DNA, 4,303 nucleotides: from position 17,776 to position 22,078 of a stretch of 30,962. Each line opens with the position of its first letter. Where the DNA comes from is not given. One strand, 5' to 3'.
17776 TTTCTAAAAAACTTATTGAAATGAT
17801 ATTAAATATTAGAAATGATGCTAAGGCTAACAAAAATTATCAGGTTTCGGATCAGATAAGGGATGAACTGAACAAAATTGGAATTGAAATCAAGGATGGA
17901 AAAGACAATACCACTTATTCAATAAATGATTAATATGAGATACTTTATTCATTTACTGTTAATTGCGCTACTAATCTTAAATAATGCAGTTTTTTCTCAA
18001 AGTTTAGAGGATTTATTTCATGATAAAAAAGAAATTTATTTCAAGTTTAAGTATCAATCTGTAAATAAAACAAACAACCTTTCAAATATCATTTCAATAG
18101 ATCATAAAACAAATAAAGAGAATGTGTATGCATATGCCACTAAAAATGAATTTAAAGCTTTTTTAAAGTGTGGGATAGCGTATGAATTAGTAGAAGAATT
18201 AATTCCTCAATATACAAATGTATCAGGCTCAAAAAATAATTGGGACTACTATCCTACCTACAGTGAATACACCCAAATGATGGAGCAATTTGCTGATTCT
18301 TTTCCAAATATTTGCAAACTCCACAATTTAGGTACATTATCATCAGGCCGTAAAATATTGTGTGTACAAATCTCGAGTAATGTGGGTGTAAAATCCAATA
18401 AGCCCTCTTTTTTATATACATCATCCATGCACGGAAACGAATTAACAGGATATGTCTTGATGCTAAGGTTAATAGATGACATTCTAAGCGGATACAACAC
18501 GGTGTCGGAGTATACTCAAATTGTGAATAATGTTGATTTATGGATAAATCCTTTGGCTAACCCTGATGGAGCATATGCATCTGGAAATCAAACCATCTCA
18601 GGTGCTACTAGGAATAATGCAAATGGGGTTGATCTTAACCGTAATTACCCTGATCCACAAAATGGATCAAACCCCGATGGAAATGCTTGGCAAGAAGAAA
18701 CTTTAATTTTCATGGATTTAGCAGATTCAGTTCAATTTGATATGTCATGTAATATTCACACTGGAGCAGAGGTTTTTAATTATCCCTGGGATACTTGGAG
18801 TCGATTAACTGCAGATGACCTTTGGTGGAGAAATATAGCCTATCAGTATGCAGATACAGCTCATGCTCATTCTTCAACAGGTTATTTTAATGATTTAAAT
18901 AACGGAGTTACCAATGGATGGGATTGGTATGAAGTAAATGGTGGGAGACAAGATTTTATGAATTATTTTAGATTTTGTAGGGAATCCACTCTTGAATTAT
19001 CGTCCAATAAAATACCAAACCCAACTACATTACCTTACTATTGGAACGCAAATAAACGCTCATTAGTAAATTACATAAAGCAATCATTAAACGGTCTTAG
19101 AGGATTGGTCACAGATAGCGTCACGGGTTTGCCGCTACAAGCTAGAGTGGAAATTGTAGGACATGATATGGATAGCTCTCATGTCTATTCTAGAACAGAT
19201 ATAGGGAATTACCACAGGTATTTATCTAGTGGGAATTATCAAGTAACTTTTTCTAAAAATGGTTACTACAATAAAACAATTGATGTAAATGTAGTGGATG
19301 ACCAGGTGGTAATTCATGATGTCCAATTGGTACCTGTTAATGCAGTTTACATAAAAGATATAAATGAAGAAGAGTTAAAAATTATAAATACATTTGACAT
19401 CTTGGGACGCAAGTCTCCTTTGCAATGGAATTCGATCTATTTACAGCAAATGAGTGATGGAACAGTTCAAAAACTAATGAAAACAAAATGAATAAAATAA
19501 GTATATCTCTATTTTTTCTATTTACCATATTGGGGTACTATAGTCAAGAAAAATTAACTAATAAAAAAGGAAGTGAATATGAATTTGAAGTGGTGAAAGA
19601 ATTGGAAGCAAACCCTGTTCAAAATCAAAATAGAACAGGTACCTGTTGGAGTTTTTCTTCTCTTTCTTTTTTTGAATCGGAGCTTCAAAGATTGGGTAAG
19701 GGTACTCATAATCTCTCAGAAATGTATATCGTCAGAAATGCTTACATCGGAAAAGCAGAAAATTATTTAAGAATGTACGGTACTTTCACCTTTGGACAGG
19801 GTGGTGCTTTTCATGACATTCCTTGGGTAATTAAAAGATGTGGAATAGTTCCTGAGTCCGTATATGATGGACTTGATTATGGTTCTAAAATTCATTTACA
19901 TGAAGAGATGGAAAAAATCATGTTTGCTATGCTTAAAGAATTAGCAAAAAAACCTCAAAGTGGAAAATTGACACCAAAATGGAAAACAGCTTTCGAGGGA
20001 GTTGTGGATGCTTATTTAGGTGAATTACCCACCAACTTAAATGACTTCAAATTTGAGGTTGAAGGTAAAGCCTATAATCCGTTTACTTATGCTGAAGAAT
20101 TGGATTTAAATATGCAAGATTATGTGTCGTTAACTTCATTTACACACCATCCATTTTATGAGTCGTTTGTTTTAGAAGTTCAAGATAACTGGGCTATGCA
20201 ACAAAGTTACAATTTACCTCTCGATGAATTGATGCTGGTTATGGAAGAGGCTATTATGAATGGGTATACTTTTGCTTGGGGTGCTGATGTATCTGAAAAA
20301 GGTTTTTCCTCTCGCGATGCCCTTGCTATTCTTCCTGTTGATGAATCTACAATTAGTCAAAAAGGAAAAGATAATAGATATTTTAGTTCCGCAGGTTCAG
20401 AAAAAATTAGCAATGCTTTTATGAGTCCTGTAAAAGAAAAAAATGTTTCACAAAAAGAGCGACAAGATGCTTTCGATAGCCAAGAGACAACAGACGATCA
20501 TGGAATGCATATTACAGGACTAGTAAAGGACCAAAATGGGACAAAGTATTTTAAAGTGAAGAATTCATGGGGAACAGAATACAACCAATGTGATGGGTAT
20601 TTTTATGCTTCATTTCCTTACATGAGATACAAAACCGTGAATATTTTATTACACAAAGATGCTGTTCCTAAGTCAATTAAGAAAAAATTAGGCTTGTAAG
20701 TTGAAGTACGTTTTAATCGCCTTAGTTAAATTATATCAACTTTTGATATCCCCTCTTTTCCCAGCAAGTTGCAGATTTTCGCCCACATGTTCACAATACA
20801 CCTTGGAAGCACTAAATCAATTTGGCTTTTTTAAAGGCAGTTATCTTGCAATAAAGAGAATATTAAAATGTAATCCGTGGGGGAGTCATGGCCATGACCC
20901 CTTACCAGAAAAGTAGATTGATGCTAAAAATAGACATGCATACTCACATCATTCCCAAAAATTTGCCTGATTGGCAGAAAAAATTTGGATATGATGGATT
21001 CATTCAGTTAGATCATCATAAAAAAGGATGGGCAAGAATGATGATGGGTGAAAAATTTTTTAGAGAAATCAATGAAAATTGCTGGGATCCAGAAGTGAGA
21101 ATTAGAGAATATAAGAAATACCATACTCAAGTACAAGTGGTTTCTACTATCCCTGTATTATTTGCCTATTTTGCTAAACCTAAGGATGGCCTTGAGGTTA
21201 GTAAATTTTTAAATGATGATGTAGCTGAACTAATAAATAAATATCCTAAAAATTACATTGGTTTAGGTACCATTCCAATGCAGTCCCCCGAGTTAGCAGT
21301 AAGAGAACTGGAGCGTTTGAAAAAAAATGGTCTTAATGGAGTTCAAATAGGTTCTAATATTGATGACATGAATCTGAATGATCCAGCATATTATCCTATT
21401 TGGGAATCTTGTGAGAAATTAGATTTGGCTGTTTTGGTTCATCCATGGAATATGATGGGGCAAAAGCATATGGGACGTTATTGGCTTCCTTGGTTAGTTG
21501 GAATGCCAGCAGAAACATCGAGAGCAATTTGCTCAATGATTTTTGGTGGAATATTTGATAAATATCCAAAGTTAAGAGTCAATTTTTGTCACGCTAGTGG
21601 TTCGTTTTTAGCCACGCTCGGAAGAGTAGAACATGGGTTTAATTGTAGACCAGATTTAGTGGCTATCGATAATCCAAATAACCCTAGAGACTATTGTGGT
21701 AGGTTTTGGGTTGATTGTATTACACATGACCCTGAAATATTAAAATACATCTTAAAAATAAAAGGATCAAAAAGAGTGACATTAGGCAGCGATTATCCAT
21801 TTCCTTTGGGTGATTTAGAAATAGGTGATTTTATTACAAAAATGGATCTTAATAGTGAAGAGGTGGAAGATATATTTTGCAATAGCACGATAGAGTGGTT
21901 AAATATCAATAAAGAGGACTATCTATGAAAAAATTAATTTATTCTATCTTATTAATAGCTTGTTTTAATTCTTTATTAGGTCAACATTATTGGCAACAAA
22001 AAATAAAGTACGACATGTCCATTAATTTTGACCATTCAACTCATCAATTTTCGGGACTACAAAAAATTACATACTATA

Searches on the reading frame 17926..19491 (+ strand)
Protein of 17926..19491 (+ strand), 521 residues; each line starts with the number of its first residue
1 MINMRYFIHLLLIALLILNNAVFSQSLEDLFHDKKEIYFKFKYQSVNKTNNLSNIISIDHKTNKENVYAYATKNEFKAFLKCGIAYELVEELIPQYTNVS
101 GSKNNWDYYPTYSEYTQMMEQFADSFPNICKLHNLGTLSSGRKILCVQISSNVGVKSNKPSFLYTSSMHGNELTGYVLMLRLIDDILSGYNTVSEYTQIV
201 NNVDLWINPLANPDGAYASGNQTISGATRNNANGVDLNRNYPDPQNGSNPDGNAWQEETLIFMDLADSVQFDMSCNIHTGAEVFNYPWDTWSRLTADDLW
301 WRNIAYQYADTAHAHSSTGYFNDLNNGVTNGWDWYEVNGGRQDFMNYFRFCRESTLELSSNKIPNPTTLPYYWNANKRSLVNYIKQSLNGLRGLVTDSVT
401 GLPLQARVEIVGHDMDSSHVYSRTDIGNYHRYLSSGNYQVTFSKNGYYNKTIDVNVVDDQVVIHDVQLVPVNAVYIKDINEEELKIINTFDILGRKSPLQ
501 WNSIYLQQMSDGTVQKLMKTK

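Call 60: search_protein_families(library=pfam, proteins=[window:17926-19491:+], max_evalue=0.0001)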
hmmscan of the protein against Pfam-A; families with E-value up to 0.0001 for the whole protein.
window:17926-19491:+ (521 aa): 2 families
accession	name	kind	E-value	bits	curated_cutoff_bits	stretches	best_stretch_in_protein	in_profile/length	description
PF00246.29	Peptidase_M14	-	1e-49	170.1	21.6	1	116-377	2-284/286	Zinc carboxypeptidase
PF13620.12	CarboxypepD_reg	-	8.8e-08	32.8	32.3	1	391-468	2-81/82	Carboxypeptidase regulatory-like domain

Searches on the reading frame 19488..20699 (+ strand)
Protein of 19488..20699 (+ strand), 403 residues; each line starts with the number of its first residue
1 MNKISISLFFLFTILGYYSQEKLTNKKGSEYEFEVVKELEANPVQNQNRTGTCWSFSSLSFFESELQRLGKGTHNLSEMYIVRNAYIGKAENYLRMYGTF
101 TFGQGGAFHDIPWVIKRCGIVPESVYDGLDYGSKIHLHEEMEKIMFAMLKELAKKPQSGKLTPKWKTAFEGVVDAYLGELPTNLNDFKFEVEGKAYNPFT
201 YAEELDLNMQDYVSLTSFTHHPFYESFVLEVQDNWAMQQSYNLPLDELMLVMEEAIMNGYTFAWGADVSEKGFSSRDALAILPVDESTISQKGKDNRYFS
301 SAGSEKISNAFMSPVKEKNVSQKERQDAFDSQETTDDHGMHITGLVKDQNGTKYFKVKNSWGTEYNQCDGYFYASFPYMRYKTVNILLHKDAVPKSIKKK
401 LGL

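Call 60: search_protein_families(library=pfam, proteins=[window:19488-20699:+], max_evalue=0.0001)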
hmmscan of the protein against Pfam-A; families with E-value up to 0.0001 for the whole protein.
window:19488-20699:+ (403 aa): 2 families
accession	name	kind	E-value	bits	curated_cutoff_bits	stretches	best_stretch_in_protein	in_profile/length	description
PF03051.21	Peptidase_C1_2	-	6.2e-18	65.3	22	1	323-400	346-423/438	Peptidase C1-like family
PF00112.29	Peptidase_C1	-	2.1e-11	44.8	20.7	1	332-373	162-201/220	Papain family cysteine protease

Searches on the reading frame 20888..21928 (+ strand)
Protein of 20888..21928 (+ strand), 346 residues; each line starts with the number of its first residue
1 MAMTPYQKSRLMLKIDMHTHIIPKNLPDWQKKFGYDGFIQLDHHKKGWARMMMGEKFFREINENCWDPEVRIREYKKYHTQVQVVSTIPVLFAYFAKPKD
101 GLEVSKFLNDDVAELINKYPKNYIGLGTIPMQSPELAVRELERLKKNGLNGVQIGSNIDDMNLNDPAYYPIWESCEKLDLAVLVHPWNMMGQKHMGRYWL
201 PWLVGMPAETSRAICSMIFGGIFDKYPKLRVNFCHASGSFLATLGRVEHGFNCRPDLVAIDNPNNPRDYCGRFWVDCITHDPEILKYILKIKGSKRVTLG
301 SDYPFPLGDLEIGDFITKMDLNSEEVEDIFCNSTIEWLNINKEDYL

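Call 60: search_protein_families(library=pfam, proteins=[window:20888-21928:+], max_evalue=0.0001)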
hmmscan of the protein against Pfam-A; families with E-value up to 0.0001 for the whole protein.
window:20888-21928:+ (346 aa): 1 family
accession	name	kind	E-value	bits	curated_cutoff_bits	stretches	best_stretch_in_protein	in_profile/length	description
PF04909.20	Amidohydro_2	-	4.3e-36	125.6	26.4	1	15-332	1-281/289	Amidohydrolase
